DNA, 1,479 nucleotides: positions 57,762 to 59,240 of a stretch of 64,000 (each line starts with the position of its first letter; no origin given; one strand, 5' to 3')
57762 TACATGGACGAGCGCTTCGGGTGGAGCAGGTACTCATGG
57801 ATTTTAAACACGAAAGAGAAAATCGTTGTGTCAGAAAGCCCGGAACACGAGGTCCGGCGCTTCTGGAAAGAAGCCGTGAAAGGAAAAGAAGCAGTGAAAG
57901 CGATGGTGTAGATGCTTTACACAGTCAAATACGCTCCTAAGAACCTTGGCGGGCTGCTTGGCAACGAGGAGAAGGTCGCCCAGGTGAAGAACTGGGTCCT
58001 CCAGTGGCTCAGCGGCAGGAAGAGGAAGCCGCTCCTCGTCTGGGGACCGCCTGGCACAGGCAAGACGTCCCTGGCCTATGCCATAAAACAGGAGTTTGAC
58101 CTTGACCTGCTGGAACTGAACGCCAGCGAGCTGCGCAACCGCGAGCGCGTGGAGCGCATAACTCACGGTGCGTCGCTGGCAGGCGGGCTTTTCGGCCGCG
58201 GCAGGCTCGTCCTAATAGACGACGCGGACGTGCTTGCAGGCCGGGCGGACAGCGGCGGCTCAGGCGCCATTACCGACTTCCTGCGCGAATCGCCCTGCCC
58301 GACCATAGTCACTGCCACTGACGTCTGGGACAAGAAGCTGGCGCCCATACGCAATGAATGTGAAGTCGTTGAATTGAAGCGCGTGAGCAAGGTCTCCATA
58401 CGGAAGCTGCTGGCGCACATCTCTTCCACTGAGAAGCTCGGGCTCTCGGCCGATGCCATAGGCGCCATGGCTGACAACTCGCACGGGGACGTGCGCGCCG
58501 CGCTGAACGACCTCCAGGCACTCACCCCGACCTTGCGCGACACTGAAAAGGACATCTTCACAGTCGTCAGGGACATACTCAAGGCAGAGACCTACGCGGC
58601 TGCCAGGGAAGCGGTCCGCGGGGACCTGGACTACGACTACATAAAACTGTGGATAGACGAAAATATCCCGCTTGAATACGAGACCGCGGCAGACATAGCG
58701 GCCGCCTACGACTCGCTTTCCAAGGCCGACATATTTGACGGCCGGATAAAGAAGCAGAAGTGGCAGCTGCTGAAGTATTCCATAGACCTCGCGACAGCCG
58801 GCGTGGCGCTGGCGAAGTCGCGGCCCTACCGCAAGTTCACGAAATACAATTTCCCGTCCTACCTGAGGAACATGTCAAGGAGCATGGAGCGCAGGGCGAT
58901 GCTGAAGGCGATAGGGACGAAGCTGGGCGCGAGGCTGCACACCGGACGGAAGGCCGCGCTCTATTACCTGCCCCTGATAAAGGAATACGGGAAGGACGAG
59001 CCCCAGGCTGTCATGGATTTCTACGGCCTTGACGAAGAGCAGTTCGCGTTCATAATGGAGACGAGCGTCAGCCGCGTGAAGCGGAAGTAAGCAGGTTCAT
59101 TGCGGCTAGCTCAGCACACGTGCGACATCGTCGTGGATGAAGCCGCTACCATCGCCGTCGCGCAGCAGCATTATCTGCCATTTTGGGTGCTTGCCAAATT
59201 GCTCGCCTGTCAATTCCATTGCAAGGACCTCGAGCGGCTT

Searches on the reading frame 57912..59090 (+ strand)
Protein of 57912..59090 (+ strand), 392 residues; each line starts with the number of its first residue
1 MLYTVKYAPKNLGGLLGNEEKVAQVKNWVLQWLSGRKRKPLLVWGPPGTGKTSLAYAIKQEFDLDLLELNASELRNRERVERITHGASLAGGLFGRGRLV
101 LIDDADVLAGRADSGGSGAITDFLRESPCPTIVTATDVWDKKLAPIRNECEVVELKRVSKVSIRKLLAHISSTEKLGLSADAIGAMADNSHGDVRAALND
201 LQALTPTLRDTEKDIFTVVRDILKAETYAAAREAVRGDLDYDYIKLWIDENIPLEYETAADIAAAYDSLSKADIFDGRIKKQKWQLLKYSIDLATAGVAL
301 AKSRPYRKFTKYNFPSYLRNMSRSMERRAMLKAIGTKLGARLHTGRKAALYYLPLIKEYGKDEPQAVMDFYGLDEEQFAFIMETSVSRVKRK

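Call 63: search_protein_families(library=pfam, proteins=[window:57912-59090:+], max_evalue=0.00001)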
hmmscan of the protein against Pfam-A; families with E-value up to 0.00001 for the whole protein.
window:57912-59090:+ (392 aa): 2 families
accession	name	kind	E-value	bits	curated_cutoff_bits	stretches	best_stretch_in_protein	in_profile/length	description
PF00004.35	AAA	-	1.1e-11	45.8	21.2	1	41-116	1-77/131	ATPase family associated with various cellular activities (AAA)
PF08519.17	RFC1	-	3.3e-07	30.9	23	1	269-387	1-130/158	Replication factor RFC1 C terminal domain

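Call 64: find_homologous_proteins(query=window:57912-59090:+, max_evalue=1e-20)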
Query window:57912-59090:+ (392 aa): 488 proteins with E <= 1e-20 among 8000 candidates; the best 120 are listed.
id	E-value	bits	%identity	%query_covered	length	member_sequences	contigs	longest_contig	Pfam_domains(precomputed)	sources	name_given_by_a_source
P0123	1.7e-241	819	93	100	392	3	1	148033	PF08519.18,PF00004.36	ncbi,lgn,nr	ncbi:MAG: replication factor C large subunit [Candidatus ainarchaeum sp.]|nr:replication factor C la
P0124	2.0e-235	799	92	100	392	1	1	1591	PF08519.18,PF25361.2,PF00004.36,PF05673.20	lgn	-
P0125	7.0e-225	764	86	100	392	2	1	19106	PF08519.18,PF25361.2,PF00004.36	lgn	-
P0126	2.4e-224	762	88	100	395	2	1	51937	PF08519.18,PF25361.2,PF00004.36,PF05673.20,PF03215.22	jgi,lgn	jgi:replication factor C large subunit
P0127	1.0e-222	757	85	100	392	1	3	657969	PF08519.18,PF25361.2,PF00004.36,PF21960.3,PF03215.22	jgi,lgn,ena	jgi:replication factor C large subunit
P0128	1.6e-221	753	85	100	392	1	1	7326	PF01057.24,PF08519.18,PF25361.2,PF00004.36,PF21960.3,PF03215.22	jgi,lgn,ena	-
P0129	1.0e-220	750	86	100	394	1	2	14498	PF01057.24,PF08519.18,PF00004.36,PF05673.20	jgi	jgi:replication factor C large subunit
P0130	2.4e-210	716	81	100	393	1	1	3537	PF25361.2,PF00004.36,PF21960.3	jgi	jgi:replication factor C large subunit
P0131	6.7e-208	708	80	100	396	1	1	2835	PF25361.2,PF00004.36,PF21960.3,PF05673.20,PF03215.22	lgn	-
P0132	2.5e-202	690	91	86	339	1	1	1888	PF08519.18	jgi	jgi:replication factor C large subunit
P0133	2.0e-194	664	75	100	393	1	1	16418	PF00004.36,PF03215.22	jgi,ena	-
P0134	2.8e-192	657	74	100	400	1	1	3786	PF00004.36,PF21960.3,PF05673.20,PF03215.22,PF13191.13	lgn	-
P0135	7.6e-185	632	71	98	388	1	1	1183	PF25361.2,PF00004.36,PF21960.3,PF03215.22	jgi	jgi:replication factor C large subunit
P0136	2.0e-184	631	71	100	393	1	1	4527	PF08519.18,PF25361.2,PF00004.36,PF21960.3,PF03215.22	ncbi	-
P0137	1.3e-180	618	69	100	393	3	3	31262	PF25361.2,PF00004.36,PF21960.3,PF05673.20,PF03215.22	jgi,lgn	jgi:replication factor C large subunit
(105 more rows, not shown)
